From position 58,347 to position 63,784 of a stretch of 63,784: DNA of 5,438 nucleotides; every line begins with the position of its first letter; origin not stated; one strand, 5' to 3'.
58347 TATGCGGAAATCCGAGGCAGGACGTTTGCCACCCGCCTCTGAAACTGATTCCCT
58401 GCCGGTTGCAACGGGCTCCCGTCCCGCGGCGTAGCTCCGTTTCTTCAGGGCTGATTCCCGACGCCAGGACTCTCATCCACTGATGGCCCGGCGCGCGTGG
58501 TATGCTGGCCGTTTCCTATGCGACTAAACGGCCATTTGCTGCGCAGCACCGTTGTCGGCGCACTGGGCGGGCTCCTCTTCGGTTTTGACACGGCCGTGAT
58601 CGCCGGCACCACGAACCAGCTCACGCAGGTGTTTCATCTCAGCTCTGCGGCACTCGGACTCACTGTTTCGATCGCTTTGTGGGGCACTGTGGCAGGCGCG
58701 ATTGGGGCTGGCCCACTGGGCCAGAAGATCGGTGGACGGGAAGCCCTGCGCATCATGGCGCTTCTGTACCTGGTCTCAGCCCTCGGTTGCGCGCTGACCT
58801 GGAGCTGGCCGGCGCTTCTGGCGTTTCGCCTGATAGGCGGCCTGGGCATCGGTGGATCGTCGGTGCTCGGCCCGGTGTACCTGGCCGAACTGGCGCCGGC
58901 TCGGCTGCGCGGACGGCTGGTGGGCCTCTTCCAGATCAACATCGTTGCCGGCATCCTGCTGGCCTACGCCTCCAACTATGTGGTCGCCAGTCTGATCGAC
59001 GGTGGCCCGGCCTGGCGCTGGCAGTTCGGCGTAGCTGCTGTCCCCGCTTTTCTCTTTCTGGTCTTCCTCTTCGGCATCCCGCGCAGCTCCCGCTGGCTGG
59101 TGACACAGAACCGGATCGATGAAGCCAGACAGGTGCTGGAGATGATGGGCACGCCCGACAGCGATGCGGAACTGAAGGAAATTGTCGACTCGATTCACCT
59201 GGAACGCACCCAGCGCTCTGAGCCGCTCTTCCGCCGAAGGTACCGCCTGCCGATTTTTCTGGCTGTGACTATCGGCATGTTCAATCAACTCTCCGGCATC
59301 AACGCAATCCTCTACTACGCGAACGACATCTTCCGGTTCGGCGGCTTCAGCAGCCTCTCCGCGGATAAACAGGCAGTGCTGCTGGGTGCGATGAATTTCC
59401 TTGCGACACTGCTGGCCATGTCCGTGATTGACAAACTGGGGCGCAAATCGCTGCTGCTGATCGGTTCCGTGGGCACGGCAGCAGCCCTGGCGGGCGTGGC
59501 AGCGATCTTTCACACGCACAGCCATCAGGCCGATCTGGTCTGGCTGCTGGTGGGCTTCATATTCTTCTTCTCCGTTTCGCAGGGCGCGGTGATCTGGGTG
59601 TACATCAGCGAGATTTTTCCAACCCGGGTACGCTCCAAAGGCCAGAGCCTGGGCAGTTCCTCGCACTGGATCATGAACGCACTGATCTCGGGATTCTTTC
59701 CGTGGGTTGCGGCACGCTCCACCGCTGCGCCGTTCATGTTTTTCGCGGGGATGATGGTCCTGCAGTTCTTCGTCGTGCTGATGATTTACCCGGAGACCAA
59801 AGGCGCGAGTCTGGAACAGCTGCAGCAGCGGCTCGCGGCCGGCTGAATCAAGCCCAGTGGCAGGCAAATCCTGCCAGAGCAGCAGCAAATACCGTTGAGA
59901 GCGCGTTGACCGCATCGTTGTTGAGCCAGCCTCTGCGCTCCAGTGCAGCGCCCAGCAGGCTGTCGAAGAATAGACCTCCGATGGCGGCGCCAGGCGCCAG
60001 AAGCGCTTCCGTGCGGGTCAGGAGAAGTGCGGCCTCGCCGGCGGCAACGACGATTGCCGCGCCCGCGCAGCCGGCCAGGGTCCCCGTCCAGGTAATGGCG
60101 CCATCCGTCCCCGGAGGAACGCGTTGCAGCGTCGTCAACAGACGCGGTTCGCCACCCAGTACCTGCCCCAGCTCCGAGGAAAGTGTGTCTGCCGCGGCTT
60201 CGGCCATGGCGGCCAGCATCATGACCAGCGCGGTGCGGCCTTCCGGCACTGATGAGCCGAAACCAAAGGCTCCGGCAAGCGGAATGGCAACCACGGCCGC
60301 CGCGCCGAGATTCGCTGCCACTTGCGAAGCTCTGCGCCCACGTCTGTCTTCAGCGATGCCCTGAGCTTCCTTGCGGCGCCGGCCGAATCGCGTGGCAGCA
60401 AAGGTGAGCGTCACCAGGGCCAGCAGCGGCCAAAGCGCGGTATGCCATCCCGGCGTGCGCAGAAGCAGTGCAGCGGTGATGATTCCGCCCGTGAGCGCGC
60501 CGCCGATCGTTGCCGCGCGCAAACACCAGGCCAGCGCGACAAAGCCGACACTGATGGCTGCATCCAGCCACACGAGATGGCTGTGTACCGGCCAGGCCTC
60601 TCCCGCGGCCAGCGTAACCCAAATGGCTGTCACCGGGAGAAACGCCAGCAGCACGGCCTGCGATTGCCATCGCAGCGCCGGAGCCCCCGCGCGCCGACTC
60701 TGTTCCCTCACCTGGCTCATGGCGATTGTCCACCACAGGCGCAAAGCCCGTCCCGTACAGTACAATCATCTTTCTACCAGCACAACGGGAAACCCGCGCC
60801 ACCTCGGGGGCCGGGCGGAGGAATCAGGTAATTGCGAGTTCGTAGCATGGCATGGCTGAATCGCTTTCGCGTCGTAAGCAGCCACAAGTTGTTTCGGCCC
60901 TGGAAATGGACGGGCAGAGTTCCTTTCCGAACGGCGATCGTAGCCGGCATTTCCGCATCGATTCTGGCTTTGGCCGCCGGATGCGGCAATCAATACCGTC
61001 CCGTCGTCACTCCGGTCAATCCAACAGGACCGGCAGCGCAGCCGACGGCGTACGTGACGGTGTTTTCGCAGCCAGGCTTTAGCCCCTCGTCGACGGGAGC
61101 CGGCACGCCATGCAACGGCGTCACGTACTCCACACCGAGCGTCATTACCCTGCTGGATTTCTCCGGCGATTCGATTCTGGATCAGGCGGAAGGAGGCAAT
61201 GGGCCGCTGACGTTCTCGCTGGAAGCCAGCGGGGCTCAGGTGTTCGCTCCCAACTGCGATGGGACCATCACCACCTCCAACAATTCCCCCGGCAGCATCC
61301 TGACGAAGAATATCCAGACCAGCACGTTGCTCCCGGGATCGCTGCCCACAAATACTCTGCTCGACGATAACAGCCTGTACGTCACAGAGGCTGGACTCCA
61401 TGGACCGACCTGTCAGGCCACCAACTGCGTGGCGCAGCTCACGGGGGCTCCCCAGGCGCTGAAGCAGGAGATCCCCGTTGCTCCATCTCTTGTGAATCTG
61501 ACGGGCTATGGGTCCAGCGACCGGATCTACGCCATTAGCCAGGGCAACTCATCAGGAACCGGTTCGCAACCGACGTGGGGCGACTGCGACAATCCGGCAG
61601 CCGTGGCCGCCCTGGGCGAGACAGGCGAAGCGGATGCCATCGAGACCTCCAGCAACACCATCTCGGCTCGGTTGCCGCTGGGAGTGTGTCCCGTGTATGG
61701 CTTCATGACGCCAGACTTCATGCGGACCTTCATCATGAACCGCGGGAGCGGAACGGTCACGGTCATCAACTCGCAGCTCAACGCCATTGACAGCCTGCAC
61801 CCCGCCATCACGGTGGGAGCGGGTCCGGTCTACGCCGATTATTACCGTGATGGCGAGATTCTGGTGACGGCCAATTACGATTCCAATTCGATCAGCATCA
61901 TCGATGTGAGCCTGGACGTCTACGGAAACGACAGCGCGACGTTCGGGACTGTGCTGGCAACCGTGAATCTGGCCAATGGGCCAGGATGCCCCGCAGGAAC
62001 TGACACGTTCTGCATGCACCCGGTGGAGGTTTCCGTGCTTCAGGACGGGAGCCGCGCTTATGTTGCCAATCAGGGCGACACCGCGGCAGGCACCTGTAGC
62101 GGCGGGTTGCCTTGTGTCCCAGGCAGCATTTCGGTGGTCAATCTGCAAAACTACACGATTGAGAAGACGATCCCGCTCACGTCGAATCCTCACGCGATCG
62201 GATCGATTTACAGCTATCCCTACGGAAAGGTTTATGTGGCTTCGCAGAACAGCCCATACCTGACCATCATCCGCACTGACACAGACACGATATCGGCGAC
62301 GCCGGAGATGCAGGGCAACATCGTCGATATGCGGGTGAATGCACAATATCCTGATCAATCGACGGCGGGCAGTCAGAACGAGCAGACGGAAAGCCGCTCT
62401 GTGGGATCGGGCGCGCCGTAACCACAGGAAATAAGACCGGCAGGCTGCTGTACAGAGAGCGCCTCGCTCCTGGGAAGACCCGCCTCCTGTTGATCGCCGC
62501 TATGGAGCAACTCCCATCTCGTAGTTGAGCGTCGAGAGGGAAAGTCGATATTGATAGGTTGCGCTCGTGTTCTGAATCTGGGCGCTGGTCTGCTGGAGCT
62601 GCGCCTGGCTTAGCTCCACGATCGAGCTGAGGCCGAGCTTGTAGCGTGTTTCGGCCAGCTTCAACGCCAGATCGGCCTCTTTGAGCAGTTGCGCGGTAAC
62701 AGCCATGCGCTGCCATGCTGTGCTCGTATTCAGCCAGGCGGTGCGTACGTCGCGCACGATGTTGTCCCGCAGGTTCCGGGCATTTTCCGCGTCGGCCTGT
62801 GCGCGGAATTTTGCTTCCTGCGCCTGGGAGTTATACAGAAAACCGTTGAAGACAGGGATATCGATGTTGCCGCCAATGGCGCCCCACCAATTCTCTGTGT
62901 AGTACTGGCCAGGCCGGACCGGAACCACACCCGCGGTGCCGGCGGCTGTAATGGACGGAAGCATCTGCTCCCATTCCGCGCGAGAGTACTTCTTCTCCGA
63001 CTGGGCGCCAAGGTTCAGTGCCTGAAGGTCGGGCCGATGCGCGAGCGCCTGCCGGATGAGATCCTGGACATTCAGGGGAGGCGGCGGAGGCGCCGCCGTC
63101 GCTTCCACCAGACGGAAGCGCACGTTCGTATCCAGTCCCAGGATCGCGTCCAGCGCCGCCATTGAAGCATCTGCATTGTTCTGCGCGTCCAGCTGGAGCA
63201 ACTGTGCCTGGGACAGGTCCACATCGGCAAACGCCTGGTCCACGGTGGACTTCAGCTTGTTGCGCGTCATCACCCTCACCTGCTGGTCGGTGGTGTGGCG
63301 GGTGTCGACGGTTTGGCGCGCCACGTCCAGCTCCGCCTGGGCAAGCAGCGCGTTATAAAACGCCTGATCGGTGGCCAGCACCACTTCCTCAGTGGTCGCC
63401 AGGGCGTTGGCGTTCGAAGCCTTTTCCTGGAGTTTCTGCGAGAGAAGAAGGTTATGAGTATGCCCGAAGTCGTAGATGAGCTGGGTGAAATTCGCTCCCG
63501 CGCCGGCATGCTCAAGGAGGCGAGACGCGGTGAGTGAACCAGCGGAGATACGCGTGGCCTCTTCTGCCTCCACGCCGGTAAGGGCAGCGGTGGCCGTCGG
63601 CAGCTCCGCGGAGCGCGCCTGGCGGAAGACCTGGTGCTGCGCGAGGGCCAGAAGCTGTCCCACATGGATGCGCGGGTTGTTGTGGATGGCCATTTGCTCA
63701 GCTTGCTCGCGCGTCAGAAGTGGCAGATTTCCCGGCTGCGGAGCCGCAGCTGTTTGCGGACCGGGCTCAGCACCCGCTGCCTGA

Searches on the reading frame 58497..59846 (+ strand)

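Call 48: search_protein_families(library=pfam, proteins=[window:58497-59846:+], max_evalue=0.00001)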
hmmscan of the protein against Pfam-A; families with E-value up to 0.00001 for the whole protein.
window:58497-59846:+ (449 aa): 2 families
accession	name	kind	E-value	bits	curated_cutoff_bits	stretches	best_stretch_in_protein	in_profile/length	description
PF00083.30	Sugar_tr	-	3.2e-104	349.8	22.3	1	18-444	2-450/452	Sugar (and other) transporter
PF07690.21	MFS_1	-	9.1e-33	114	33.4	2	22-359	2-311/347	Major Facilitator Superfamily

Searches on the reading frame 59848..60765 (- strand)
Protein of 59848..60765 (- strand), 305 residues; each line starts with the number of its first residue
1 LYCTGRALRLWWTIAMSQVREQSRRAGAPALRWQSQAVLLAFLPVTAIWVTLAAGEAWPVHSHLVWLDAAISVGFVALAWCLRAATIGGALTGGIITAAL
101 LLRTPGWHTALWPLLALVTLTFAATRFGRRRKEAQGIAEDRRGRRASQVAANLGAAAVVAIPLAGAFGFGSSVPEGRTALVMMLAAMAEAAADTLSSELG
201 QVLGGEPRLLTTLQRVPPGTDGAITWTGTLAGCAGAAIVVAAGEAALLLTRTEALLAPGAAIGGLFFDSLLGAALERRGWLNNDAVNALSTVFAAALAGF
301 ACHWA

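Call 72: search_protein_families(library=pfam, proteins=[window:59848-60765:-], max_evalue=0.0001)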
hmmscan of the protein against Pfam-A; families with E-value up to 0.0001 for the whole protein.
window:59848-60765:- (305 aa): 1 family
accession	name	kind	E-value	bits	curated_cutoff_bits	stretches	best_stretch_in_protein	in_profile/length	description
PF01940.21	DUF92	-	1.9e-45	155.6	27.5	1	71-295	2-251/251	Integral membrane protein DUF92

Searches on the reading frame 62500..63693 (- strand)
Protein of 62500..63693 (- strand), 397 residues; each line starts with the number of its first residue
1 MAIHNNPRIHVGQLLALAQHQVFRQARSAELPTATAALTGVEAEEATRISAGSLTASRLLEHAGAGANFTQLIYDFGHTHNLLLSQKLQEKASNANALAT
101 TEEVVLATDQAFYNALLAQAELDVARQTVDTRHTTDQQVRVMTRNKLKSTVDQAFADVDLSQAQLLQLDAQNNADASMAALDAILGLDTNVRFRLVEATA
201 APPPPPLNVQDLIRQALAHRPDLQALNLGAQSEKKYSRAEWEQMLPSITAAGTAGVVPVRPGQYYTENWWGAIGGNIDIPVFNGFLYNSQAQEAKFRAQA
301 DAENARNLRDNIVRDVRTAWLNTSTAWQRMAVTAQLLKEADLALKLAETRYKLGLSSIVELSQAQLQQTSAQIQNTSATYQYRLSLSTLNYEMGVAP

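Call 72: search_protein_families(library=pfam, proteins=[window:62500-63693:-], max_evalue=0.0001)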
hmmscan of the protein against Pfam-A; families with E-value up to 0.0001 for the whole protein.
window:62500-63693:- (397 aa): 1 family
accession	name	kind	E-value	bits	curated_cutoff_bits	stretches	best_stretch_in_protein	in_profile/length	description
PF02321.23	OEP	-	2.2e-42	145.4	22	2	210-394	2-187/187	Outer membrane efflux protein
